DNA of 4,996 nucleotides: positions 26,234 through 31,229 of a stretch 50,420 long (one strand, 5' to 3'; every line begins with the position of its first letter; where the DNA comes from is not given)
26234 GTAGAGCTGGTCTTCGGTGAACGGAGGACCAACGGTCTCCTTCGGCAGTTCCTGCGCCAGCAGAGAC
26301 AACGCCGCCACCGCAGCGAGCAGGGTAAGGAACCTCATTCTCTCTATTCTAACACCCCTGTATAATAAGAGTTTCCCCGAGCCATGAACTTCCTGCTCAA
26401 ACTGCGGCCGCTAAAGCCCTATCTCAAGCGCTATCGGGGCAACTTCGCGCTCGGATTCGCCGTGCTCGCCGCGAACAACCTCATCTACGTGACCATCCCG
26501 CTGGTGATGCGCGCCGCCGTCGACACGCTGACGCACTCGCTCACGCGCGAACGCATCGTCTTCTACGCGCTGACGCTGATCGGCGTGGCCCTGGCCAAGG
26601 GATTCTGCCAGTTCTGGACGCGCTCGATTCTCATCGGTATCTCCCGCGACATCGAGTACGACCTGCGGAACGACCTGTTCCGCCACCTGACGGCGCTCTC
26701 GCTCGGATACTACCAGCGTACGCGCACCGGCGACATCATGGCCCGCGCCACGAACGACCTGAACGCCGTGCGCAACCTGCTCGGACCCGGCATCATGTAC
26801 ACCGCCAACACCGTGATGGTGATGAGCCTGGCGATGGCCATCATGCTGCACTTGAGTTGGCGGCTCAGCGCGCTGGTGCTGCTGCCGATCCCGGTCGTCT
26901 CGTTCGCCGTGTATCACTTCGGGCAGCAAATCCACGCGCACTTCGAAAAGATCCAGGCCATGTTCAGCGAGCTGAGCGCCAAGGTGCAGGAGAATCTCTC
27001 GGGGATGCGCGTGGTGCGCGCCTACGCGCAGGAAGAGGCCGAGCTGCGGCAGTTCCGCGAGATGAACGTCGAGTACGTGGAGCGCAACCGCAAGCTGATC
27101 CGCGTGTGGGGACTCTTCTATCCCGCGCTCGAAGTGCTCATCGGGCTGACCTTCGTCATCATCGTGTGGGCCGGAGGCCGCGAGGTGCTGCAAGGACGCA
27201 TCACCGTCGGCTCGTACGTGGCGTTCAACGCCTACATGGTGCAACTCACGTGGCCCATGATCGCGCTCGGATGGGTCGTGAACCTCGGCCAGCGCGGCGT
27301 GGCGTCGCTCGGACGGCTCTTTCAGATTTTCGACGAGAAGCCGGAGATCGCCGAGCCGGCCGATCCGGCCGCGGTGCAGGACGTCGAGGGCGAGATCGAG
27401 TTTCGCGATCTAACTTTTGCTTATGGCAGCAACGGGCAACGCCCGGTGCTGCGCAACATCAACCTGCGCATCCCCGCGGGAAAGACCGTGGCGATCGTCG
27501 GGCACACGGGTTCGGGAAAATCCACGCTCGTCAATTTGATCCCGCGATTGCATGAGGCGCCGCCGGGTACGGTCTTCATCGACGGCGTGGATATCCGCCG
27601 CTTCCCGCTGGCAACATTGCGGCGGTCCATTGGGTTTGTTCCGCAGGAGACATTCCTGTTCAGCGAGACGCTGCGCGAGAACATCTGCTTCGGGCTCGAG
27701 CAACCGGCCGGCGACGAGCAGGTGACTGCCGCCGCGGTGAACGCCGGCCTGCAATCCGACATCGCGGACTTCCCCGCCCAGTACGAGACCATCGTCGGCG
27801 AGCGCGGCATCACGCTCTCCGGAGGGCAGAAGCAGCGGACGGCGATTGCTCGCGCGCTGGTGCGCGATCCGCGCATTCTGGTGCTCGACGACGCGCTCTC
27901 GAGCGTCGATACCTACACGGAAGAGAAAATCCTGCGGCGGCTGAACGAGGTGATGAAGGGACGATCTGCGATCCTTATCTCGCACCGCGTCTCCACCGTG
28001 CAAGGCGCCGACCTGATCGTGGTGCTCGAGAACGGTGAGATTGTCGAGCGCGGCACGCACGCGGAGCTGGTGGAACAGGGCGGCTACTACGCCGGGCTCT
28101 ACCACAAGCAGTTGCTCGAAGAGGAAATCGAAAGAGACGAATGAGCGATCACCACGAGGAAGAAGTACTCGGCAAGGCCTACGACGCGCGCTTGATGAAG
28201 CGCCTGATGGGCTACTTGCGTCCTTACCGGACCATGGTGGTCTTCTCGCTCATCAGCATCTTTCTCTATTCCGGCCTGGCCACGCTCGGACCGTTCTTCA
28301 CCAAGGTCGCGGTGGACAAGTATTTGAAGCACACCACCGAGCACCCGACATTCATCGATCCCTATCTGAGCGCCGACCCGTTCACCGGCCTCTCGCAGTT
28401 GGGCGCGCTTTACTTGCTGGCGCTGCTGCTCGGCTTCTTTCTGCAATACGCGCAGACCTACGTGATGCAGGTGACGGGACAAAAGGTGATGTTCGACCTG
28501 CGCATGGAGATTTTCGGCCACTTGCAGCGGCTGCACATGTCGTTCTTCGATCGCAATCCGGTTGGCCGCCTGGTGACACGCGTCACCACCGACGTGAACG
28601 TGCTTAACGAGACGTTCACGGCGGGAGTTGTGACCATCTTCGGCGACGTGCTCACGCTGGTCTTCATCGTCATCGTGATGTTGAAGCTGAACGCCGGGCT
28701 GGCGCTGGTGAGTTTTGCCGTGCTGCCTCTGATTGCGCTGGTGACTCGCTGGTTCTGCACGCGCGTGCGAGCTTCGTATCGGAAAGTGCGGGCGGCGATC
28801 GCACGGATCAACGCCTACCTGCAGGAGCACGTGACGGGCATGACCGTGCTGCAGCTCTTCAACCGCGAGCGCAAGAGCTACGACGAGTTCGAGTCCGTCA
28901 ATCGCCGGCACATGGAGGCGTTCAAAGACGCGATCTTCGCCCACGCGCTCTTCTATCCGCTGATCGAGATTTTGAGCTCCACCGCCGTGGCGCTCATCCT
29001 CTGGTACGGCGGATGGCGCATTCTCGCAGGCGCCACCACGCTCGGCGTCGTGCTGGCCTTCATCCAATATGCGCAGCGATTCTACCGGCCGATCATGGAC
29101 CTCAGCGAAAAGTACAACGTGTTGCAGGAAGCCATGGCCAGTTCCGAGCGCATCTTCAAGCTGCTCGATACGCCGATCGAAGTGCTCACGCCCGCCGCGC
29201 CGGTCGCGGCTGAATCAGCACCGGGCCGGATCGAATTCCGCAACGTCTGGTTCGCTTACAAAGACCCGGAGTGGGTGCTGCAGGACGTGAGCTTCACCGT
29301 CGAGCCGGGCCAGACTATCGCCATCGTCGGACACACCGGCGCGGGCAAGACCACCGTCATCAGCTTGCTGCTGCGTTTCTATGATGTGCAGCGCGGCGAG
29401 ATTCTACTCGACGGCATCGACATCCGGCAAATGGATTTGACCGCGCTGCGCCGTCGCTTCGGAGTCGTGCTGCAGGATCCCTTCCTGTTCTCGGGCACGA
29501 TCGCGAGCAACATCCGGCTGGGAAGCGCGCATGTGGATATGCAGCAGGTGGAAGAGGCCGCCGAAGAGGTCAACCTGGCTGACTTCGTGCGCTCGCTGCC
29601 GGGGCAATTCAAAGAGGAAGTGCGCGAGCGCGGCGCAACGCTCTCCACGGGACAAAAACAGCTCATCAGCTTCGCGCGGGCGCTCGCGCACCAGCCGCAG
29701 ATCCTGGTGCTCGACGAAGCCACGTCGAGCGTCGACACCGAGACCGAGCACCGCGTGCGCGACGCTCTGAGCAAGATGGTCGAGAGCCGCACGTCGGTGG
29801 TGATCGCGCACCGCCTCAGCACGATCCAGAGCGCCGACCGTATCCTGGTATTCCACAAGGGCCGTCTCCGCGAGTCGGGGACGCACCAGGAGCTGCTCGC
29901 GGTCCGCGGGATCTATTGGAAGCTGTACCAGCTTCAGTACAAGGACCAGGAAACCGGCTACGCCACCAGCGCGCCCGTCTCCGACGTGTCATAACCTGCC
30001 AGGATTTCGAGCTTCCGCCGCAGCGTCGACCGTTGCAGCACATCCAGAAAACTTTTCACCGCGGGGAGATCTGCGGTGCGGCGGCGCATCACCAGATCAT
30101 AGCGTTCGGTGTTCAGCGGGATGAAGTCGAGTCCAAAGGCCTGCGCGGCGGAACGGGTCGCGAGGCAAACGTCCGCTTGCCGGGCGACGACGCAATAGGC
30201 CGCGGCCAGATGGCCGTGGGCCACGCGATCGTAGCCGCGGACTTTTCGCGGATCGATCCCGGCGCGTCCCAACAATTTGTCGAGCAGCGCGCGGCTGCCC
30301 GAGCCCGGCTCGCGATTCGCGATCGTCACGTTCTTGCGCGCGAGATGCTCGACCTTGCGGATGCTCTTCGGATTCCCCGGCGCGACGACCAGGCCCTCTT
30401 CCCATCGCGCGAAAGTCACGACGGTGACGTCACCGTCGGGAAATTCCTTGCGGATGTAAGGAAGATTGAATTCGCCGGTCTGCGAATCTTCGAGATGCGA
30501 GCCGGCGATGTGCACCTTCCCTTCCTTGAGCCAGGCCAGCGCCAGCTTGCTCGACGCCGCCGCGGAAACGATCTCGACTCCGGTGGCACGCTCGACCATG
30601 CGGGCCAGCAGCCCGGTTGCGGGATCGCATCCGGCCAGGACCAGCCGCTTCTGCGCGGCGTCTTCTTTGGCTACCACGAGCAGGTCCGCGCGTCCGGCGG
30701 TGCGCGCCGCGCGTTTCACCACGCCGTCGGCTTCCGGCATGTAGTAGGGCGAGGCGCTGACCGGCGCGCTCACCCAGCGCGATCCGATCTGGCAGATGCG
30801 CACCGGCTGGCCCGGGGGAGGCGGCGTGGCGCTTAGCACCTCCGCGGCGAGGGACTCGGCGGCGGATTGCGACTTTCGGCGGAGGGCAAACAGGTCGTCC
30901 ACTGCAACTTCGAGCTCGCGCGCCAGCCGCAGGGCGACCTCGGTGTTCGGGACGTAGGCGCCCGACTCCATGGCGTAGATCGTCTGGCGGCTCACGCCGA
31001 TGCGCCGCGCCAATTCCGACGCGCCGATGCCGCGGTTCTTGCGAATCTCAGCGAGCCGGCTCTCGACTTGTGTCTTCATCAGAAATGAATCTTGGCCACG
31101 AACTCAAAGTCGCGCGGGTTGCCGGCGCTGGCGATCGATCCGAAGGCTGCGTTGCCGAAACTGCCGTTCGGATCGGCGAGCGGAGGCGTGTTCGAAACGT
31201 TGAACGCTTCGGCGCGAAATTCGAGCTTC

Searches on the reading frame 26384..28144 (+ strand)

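Call 59: search_protein_families(library=pfam, proteins=[window:26384-28144:+], max_evalue=0.001)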
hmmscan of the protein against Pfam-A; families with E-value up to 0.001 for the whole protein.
window:26384-28144:+ (586 aa): 4 families
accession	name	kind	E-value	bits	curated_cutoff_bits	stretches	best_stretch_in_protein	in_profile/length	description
PF00664.28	ABC_membrane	-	8.5e-50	170.4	28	1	22-292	2-274/274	ABC transporter transmembrane region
PF00005.33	ABC_tran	-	4.6e-31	108.7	25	1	356-505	1-136/137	ABC transporter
PF02463.25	SMC_N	-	5.7e-06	26.4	40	0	412-546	126-209/220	RecF/RecN/SMC N terminal domain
PF13191.12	AAA_16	-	0.00018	22.5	32.6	1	364-504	20-141/167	AAA ATPase domain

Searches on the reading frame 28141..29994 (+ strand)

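Call 59: search_protein_families(library=pfam, proteins=[window:28141-29994:+], max_evalue=0.001)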
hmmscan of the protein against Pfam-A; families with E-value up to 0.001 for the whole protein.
window:28141-29994:+ (617 aa): 4 families
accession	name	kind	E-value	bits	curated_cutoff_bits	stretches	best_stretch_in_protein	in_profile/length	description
PF00664.28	ABC_membrane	-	3e-55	188.3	28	1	34-314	2-270/274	ABC transporter transmembrane region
PF00005.33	ABC_tran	-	2.3e-33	116.1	25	1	380-529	1-137/137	ABC transporter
PF02463.25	SMC_N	-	3.2e-06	27.2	40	1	411-569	101-209/220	RecF/RecN/SMC N terminal domain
PF13401.12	AAA_22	-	3.9e-06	27.6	27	1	391-529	6-95/130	AAA domain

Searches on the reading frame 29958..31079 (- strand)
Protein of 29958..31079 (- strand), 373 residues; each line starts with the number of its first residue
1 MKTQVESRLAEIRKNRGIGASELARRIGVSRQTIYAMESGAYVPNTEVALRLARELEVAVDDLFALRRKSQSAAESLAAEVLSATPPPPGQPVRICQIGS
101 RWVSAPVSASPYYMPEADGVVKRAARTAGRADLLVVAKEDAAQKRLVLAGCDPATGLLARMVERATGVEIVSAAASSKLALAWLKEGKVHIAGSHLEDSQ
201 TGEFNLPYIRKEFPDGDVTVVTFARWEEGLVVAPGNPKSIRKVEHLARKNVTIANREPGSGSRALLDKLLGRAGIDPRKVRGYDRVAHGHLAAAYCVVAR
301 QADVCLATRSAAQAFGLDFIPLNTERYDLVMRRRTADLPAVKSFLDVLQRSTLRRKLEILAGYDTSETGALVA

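Call 59: search_protein_families(library=pfam, proteins=[window:29958-31079:-], max_evalue=0.001)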
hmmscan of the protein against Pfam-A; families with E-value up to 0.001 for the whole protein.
window:29958-31079:- (373 aa): 8 families
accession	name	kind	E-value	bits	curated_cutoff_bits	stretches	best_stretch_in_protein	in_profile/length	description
PF12727.12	PBP_like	-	2.6e-62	209.8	27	1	163-349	5-193/193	PBP superfamily domain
PF01381.28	HTH_3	-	1.3e-11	44.7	23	1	9-63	1-55/55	Helix-turn-helix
PF12844.13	HTH_19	-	3.6e-10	40.1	30.2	1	8-65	3-60/64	Helix-turn-helix domain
PF13560.12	HTH_31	-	1.8e-09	38.2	27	1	8-62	5-60/64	Helix-turn-helix domain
PF03466.25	LysR_substrate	-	1.5e-08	34.7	28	1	155-350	22-206/209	LysR substrate binding domain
PF13443.12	HTH_26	-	2.4e-07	31.3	22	1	8-65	1-59/63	Cro/C1-type HTH DNA-binding domain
PF13531.11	SBP_bac_11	-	1.5e-06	28.6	25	1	157-351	16-215/227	Bacterial extracellular solute-binding protein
PF08279.18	HTH_11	-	0.0007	19.9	25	0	10-35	7-33/55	HTH domain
